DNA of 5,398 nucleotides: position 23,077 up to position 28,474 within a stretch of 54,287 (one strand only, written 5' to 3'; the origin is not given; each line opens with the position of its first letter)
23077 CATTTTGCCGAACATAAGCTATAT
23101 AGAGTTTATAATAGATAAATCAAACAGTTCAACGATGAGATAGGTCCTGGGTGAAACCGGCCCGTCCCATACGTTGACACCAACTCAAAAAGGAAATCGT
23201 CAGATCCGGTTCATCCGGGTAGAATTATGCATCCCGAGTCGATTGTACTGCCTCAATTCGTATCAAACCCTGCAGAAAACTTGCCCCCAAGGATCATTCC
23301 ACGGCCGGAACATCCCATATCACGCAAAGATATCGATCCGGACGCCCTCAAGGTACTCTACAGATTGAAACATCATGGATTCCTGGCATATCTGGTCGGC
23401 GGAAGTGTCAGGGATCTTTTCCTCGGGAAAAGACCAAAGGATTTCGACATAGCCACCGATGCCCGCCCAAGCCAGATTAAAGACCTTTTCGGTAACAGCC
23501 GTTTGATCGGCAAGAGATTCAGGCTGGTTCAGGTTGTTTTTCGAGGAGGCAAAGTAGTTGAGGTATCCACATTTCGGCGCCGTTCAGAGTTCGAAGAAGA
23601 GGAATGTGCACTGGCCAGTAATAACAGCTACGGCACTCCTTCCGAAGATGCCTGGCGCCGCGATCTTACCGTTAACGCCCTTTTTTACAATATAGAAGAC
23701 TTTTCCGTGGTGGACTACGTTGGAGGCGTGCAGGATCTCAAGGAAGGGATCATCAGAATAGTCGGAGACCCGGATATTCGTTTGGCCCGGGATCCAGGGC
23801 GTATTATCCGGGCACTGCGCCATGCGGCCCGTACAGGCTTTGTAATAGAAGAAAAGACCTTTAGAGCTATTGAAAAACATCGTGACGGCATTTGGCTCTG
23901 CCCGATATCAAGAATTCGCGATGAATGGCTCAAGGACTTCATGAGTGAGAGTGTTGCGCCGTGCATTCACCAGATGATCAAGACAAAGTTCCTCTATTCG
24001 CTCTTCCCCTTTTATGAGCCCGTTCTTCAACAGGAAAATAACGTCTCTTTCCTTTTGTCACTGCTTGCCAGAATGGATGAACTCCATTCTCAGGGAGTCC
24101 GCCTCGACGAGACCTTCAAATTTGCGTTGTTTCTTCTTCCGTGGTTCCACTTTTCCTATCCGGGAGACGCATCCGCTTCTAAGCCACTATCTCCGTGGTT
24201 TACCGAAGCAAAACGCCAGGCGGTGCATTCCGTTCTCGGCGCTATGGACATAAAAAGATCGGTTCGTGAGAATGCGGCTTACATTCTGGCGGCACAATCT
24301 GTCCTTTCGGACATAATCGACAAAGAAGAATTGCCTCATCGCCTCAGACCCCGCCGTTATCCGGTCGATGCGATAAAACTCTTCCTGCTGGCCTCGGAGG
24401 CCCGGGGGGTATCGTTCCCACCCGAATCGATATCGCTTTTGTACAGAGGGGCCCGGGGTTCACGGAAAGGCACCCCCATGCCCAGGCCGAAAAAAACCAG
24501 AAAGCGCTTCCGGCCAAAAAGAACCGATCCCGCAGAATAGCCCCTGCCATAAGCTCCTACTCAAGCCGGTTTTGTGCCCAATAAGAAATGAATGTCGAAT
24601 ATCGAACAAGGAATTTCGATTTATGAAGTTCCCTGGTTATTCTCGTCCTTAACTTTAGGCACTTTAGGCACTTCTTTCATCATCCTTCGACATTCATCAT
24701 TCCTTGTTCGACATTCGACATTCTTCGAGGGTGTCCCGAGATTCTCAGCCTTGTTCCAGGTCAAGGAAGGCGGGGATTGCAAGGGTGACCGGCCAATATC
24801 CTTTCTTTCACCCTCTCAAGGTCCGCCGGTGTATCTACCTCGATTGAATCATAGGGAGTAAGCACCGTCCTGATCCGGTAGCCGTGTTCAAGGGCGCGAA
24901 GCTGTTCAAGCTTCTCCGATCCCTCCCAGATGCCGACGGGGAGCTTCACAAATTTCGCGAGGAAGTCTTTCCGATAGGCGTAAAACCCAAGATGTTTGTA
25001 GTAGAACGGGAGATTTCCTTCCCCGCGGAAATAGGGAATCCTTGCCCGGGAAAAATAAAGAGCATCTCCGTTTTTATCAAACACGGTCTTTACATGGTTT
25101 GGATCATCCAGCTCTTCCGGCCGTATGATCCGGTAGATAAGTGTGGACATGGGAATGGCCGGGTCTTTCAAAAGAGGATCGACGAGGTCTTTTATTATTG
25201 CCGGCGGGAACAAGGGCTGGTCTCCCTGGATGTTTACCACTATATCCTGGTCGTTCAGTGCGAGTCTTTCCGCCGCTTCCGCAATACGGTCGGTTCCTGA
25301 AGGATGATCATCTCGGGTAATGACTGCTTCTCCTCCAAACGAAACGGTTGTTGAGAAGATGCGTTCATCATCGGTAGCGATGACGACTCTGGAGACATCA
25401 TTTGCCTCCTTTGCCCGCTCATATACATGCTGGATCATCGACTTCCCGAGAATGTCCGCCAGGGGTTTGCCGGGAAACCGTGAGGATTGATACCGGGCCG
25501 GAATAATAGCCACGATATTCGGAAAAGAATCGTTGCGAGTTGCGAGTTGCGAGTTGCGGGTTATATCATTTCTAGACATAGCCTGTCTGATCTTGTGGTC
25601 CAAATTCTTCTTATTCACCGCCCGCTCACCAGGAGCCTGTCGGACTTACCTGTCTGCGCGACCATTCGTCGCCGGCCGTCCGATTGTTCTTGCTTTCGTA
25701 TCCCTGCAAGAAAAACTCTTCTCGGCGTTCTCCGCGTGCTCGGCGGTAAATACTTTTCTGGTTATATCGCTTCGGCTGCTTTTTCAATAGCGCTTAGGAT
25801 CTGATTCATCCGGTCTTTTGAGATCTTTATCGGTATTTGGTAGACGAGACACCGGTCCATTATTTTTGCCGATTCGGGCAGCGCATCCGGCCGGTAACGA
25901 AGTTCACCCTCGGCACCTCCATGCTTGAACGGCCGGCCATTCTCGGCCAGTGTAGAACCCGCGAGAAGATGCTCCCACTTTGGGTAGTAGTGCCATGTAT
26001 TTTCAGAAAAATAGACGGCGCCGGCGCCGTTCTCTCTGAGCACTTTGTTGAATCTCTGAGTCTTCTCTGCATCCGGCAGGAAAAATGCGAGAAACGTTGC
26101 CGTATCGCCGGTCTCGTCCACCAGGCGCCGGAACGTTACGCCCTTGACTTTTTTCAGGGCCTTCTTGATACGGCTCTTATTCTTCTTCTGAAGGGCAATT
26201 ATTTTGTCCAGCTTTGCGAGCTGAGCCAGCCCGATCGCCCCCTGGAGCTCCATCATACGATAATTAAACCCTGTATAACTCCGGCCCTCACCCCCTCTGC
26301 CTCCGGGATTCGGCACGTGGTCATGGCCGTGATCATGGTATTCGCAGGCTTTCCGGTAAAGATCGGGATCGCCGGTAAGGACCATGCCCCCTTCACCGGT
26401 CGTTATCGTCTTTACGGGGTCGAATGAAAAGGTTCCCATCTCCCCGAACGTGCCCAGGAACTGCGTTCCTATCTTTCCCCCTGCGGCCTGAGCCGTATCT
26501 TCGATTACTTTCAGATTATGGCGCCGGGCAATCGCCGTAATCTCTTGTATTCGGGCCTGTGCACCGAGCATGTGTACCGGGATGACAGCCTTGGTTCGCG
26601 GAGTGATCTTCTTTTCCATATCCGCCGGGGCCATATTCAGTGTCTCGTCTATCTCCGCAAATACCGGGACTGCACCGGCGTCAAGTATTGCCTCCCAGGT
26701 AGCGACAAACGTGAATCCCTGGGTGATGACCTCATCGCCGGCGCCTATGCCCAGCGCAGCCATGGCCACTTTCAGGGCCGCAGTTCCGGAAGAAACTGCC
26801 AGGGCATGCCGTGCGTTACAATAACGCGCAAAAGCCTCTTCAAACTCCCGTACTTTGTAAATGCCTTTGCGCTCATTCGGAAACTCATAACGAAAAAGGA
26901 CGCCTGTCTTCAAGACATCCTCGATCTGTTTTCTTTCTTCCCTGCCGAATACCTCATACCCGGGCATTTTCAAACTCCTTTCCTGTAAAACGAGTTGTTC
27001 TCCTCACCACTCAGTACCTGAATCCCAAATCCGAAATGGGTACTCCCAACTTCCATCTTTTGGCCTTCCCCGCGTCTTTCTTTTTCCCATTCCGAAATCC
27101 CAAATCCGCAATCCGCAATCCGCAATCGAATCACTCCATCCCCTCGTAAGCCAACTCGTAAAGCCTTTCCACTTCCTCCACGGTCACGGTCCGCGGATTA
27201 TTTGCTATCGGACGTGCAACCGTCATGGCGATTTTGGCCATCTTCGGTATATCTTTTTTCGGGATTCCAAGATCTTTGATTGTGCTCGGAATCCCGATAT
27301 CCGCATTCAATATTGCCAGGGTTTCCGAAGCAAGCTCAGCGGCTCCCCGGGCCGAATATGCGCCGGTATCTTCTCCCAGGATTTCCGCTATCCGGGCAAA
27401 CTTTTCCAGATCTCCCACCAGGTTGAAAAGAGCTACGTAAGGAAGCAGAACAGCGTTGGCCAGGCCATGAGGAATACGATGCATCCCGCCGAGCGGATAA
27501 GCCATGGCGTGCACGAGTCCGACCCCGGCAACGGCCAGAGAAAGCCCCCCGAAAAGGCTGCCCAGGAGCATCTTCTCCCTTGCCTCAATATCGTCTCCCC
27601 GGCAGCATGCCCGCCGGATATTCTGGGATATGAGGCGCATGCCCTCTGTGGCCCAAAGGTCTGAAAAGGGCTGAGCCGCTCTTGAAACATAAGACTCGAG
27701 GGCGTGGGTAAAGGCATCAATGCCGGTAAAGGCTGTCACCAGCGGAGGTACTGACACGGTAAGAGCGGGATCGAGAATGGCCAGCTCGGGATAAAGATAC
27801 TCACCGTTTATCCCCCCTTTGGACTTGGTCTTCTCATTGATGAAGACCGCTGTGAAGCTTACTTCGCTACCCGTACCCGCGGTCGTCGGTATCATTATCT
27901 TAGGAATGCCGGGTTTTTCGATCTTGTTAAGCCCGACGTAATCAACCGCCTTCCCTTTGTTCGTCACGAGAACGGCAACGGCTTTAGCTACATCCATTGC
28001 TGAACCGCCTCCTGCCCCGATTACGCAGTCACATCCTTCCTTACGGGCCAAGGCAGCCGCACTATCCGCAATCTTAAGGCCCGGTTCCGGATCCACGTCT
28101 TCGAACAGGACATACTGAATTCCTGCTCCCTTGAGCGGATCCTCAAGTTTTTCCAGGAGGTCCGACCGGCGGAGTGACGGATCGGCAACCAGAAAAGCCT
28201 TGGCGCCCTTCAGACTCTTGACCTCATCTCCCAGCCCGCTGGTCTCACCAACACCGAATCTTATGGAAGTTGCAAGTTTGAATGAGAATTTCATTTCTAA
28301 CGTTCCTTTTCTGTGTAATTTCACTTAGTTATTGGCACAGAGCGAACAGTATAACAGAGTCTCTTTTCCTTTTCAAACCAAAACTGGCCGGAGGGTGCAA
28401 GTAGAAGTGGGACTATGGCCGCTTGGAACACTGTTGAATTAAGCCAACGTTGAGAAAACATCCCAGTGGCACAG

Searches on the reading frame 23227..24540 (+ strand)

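Call 40: search_protein_families(library=pfam, proteins=[window:23227-24540:+], max_evalue=0.00001)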
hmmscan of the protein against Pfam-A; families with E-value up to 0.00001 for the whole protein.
window:23227-24540:+ (437 aa): 2 families
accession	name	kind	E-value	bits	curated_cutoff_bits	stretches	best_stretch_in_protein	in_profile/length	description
PF01743.26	PolyA_pol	-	1.3e-36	126.2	23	1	54-177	1-126/126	Poly A polymerase head domain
PF12627.12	PolyA_pol_RNAbd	-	1.7e-12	47.3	22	1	204-264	1-61/64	Probable RNA and SrmB- binding site of polymerase A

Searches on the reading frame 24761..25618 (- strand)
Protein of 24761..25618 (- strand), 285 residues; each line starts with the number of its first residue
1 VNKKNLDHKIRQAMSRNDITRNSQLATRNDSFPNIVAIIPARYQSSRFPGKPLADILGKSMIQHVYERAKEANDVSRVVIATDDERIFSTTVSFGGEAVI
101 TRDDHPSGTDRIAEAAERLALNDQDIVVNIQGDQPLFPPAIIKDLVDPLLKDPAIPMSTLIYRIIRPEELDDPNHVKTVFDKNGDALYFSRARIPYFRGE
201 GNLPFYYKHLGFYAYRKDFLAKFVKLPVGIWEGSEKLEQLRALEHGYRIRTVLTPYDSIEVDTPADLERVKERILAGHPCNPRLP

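Call 40: search_protein_families(library=pfam, proteins=[window:24761-25618:-], max_evalue=0.00001)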
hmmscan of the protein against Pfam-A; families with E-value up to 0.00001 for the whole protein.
window:24761-25618:- (285 aa): 2 families
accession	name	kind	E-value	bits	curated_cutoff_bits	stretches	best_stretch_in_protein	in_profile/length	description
PF02348.25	CTP_transf_3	-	1.1e-57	195.8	22.6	1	36-249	1-217/217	Cytidylyltransferase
PF12804.13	NTP_transf_3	-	1.2e-09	39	27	1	44-153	8-115/160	MobA-like NTP transferase domain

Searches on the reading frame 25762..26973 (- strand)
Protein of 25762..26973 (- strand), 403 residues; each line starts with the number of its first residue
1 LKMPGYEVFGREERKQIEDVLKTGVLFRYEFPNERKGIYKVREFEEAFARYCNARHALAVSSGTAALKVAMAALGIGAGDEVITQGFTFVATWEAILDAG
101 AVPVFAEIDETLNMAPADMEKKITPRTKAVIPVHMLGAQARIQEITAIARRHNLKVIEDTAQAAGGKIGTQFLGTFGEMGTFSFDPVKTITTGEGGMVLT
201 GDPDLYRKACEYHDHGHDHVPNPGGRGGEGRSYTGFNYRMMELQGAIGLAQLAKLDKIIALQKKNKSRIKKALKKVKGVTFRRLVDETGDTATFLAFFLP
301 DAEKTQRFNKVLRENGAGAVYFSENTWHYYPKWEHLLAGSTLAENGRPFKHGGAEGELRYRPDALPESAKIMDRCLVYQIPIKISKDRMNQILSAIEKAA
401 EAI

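Call 40: search_protein_families(library=pfam, proteins=[window:25762-26973:-], max_evalue=0.00001)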
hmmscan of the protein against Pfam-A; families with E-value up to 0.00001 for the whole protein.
window:25762-26973:- (403 aa): 5 families
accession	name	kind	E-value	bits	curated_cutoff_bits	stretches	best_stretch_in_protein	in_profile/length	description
PF01041.23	DegT_DnrJ_EryC1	-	7.4e-89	298.9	19.8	1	40-335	25-319/360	DegT/DnrJ/EryC1/StrS aminotransferase family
PF00266.25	Aminotran_5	-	9.5e-09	35.1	21.5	1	40-165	44-181/371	Aminotransferase class-V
PF01053.26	Cys_Met_Meta_PP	-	1.3e-07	31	27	1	35-164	48-178/381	Cys/Met metabolism PLP-dependent enzyme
PF00155.27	Aminotran_1_2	-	3.5e-07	30.2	19.7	1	42-161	45-187/361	Aminotransferase class I and II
PF01212.27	Beta_elim_lyase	-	3.5e-06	27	27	1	40-162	33-171/288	Beta-eliminating lyase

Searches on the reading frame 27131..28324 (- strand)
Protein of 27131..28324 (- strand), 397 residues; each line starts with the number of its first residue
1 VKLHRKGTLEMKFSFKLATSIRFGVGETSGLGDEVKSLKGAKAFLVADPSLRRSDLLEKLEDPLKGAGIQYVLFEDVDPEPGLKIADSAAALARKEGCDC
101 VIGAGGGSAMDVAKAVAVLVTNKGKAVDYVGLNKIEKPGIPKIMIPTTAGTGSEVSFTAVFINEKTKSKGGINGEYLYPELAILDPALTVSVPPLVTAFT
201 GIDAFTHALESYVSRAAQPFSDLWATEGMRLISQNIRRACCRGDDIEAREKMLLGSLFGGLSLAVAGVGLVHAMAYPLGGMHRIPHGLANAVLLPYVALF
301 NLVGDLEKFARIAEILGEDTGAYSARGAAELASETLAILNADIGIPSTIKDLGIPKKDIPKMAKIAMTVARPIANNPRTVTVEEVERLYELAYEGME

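Call 40: search_protein_families(library=pfam, proteins=[window:27131-28324:-], max_evalue=0.00001)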
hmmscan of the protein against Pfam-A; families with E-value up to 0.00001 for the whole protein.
window:27131-28324:- (397 aa): 3 families
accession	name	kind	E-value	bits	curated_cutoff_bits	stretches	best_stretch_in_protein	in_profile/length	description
PF25137.1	ADH_Fe_C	-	5.2e-52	176.8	27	1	197-393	1-194/194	Fe-containing alcohol dehydrogenase family, C-terminal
PF00465.25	Fe-ADH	-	3.1e-49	167.2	31.3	1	19-186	2-168/168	Iron-containing alcohol dehydrogenase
PF13685.12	Fe-ADH_2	-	8.6e-10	39.2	28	1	23-119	2-96/149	Iron-containing alcohol dehydrogenase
